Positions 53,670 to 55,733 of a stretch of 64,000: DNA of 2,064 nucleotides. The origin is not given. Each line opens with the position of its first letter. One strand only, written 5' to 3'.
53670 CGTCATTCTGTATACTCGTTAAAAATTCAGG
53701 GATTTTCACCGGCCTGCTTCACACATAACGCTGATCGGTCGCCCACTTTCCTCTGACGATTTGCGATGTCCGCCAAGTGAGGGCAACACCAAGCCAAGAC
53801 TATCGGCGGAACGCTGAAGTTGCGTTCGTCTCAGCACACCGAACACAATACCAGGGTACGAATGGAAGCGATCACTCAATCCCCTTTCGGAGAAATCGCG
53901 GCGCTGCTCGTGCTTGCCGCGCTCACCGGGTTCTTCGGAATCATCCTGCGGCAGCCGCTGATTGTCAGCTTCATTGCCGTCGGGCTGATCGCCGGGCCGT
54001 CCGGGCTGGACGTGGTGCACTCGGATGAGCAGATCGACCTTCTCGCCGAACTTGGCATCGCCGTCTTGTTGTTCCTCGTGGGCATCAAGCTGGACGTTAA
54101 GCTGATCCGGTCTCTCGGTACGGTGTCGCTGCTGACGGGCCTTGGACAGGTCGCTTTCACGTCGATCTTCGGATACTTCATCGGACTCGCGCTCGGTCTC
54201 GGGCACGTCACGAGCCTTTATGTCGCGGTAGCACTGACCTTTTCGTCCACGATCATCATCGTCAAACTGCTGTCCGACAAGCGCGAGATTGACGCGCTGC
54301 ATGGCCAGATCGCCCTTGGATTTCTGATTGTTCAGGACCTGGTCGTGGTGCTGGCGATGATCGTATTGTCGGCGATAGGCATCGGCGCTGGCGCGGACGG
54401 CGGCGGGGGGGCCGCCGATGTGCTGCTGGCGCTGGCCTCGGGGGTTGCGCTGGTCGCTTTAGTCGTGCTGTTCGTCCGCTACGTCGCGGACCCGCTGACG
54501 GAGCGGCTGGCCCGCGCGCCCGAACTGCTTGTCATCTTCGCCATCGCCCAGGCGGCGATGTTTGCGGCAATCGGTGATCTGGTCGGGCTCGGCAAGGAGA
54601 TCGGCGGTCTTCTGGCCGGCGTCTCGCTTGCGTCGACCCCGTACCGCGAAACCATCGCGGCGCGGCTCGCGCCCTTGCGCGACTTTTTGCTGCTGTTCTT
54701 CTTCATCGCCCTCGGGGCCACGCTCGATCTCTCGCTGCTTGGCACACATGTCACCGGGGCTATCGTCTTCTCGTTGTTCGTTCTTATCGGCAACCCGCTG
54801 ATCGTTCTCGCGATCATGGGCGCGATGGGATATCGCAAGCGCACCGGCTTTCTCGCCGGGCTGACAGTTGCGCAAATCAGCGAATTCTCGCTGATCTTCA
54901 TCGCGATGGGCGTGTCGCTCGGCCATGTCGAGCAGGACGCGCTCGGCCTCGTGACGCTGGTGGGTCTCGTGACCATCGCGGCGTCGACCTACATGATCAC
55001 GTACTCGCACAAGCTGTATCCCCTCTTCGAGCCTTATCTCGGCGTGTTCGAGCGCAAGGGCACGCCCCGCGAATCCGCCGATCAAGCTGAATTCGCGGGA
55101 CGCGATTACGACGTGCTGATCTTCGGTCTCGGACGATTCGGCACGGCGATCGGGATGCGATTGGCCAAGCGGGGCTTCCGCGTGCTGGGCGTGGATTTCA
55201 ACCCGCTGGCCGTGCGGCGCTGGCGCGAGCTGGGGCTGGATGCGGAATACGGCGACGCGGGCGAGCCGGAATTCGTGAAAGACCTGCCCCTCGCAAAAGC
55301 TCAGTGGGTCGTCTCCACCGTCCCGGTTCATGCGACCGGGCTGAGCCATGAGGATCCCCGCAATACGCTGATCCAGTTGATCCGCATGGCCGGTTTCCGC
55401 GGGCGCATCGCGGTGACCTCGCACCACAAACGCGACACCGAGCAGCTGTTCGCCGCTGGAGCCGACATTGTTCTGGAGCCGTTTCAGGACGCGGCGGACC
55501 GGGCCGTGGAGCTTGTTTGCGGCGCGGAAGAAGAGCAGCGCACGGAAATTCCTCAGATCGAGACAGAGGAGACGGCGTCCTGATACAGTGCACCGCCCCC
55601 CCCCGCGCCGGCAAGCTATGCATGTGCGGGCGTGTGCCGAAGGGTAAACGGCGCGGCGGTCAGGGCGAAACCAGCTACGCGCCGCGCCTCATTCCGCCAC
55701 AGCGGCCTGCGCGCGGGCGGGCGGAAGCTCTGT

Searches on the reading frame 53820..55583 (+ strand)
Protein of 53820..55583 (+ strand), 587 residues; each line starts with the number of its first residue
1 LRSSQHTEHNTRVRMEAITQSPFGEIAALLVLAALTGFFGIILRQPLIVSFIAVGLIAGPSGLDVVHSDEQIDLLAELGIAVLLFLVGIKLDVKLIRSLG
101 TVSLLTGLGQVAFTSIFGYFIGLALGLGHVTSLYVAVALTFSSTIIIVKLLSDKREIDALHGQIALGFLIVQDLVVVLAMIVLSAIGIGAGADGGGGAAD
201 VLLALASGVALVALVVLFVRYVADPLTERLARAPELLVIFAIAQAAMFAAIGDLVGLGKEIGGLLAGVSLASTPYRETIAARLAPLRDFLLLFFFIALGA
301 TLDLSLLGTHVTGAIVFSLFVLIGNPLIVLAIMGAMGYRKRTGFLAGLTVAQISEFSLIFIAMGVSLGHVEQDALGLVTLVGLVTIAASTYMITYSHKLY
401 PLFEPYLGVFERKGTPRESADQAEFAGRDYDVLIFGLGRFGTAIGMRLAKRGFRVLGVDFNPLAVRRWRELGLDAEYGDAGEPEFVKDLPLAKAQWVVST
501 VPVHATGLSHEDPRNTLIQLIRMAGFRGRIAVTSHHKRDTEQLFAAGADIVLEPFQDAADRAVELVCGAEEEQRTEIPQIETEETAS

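Call 81: search_protein_families(library=pfam, proteins=[window:53820-55583:+], max_evalue=0.00001)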
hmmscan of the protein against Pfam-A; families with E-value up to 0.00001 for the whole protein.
window:53820-55583:+ (587 aa): 2 families
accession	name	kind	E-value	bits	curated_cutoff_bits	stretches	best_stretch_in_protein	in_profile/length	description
PF00999.27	Na_H_Exchanger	-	7.3e-49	167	26.2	1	31-387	2-363/375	Sodium/hydrogen exchanger, transmembrane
PF02254.24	TrkA_N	-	2.2e-11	44.5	23.8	1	432-554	1-116/116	TrkA-N domain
